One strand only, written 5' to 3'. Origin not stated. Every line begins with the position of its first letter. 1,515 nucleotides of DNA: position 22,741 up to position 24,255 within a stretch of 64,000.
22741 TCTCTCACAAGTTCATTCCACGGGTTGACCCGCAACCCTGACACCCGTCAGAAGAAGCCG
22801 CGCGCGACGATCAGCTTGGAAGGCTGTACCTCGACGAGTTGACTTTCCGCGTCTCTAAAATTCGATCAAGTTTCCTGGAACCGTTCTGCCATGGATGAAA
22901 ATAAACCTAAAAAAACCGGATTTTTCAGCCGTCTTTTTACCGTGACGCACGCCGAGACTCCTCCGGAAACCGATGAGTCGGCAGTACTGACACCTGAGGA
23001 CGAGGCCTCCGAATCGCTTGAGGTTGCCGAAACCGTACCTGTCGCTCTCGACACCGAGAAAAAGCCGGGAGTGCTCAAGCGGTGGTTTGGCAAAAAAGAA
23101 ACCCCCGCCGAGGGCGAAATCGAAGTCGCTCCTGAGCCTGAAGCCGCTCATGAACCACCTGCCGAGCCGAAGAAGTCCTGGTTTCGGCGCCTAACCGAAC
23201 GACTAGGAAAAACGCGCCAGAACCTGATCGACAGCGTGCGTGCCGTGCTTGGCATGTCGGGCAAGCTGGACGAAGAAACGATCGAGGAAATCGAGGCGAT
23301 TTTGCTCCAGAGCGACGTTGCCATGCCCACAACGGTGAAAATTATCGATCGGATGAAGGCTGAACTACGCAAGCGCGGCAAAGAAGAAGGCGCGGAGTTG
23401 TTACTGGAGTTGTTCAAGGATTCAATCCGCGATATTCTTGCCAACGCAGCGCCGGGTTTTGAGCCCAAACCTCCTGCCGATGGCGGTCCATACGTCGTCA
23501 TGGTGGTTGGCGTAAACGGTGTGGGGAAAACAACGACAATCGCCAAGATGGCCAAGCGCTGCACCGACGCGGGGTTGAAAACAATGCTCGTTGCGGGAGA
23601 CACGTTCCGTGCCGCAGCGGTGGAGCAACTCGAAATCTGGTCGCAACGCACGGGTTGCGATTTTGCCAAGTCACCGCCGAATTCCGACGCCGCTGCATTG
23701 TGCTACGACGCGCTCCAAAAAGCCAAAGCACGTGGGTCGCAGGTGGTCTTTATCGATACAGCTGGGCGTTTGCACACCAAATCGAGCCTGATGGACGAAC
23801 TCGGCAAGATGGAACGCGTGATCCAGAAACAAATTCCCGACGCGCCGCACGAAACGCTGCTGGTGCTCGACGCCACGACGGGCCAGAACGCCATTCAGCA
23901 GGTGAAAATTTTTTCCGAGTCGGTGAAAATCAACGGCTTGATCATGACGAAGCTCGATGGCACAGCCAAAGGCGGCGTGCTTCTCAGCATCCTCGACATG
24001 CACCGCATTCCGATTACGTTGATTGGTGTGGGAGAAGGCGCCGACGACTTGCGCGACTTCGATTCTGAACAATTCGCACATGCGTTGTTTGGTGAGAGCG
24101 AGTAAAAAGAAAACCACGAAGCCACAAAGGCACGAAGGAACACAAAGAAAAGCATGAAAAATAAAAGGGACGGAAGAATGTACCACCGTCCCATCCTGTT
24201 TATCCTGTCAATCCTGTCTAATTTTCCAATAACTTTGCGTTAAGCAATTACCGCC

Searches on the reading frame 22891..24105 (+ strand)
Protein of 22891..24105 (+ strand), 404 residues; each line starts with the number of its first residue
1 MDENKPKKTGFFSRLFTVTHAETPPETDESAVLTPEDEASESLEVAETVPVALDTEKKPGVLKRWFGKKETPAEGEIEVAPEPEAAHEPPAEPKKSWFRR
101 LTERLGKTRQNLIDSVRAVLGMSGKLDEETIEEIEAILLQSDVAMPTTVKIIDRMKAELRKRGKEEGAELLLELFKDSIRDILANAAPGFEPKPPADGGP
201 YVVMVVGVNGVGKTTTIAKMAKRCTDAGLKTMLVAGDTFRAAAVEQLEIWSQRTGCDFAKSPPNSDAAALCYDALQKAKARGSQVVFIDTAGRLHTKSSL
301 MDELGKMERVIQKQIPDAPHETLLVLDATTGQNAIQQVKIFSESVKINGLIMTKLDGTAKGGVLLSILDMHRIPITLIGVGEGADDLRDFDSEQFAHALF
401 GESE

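Call 3: search_protein_families(library=pfam, proteins=[window:22891-24105:+], max_evalue=0.01)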
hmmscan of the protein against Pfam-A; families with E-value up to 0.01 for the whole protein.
window:22891-24105:+ (404 aa): 14 families
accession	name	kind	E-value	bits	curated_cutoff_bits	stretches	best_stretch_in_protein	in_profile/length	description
PF00448.28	SRP54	-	9e-73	244.5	22.7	1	201-400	2-195/196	SRP54-type protein, GTPase domain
PF02881.24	SRP54_N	-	1.1e-10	42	22.4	1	114-177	3-73/75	SRP54-type protein, helical bundle domain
PF13207.12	AAA_17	-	4.9e-06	27.3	27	1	206-305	1-93/136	AAA domain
PF13671.12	AAA_33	-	2e-05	25.4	27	1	202-290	1-78/143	AAA domain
PF13191.12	AAA_16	-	5.1e-05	24.3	32.6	1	194-327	18-139/167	AAA ATPase domain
PF00004.35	AAA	-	0.00023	22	21.2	1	203-315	1-92/131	ATPase family associated with various cellular activities (AAA)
PF13604.12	AAA_30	-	0.00028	21.1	27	1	202-298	20-104/191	AAA domain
PF13479.12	AAA_24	-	0.0003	21.1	27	1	201-296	3-78/195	AAA domain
PF13401.12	AAA_22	-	0.00032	21.5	27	1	199-304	4-104/130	AAA domain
PF03266.21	NTPase_1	-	0.0013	19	23.9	0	203-312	2-112/168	NTPase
PF06414.18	Zeta_toxin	-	0.0026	17.7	22.3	1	195-303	11-116/199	Zeta toxin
PF01926.29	MMR_HSR1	-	0.0043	17.6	21.9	0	203-338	2-96/113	50S ribosome-binding GTPase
PF25201.1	nSTAND6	-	0.0052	17.3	27.7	0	202-303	20-123/148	Novel STAND NTPase 6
PF25199.1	nSTAND_NTPase5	-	0.0067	16.7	34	0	181-240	23-82/145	Novel STAND NTPase 5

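Call 29: search_protein_families(library=pfam, proteins=[L006:8133-10037:+, L006:10868-12166:+, L006:12718-13899:+, L006:5650-7698:-, L009:10402-13503:+, L009:7871-9145:+, L009:5982-8171:-, L007:743-1423:+, L007:2-739:+, L007:2787-3431:-], max_evalue=0.001)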
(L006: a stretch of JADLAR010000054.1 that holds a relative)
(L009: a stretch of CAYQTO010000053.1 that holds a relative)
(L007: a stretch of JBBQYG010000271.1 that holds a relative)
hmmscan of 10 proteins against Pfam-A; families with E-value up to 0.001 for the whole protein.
L006:8133-10037:+ (634 aa): 3 families
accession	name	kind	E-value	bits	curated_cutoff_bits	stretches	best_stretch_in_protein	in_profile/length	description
PF00012.26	HSP70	-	1.8e-193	644.5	20.6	1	4-589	1-597/599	Hsp70 protein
PF06723.19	MreB_Mbl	-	4.7e-14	52.4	27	1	114-364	74-317/327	MreB/Mbl protein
PF02782.22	FGGY_C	-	0.00037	20.8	27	0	318-366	147-194/198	FGGY family of carbohydrate kinases, C-terminal domain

L006:10868-12166:+ (432 aa): 8 families
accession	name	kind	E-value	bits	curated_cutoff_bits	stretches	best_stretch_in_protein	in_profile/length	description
PF00437.27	T2SSE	-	9.8e-48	163.1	24.9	1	84-353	10-278/370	Type II/IV secretion system protein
PF13401.12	AAA_22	-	2.1e-06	28.5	27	1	206-292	4-96/130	AAA domain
PF13245.12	AAA_19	-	4.5e-05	24.1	25.1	1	206-300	10-111/134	AAA domain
PF13476.12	AAA_23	-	6.9e-05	24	27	1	202-227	17-39/201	AAA domain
PF13191.12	AAA_16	-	0.0001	23.3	32.6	1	203-258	20-64/167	AAA ATPase domain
PF04851.21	ResIII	-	0.00029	21.2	22.5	1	205-241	21-60/164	Type III restriction enzyme, res subunit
PF13604.12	AAA_30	-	0.00031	21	27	1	198-244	9-47/191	AAA domain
PF25199.1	nSTAND_NTPase5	-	0.00042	20.6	34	1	203-245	37-79/145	Novel STAND NTPase 5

L006:12718-13899:+ (393 aa): 0 families

L006:5650-7698:- (682 aa): 9 families
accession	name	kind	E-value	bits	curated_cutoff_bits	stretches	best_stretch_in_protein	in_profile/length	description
PF01434.24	Peptidase_M41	-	8.6e-66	221.9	29.9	1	445-631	4-190/191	Peptidase family M41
PF00004.35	AAA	-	4.7e-48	163.4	21.2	1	229-361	1-130/131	ATPase family associated with various cellular activities (AAA)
PF17862.7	AAA_lid_3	-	7.6e-14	51.4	27.2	1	386-428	3-45/45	AAA+ lid domain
PF07728.20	AAA_5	-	9.7e-07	29.3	22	1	228-350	1-137/139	AAA domain (dynein-related subfamily)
PF06068.19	TIP49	-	5.8e-06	26.2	23.8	1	191-262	22-88/347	TIP49 P-loop domain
PF05496.18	RuvB_N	-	3.3e-05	24.1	27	1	193-295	7-94/159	Holliday junction DNA helicase RuvB P-loop domain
PF13191.12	AAA_16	-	0.00022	22.2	32.6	0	225-249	23-47/167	AAA ATPase domain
PF13401.12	AAA_22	-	0.0004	21.1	27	0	229-255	8-37/130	AAA domain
PF13173.12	AAA_14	-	0.00069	20.1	27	0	229-297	5-74/129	AAA domain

L009:10402-13503:+ (1033 aa): 3 families
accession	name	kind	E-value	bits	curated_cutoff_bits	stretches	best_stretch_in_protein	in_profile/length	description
PF13365.12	Trypsin_2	-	4.9e-08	34.3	27.6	1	230-402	1-143/144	Trypsin-like peptidase domain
PF00404.24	Dockerin_1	-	3.4e-05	24.4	22.9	1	975-1026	1-52/57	Dockerin type I domain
PF00089.32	Trypsin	-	0.00035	20.9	20.6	1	219-423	16-214/220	Trypsin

L009:7871-9145:+ (424 aa): 0 families

L009:5982-8171:- (729 aa): 0 families

L007:743-1423:+ (226 aa): 0 families

L007:2-739:+ (245 aa): 1 family
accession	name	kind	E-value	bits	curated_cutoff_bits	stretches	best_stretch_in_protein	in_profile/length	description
PF07963.17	N_methyl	-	3.5e-07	30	21.2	1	48-73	1-26/27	Prokaryotic N-terminal methylation motif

L007:2787-3431:- (214 aa): 0 families
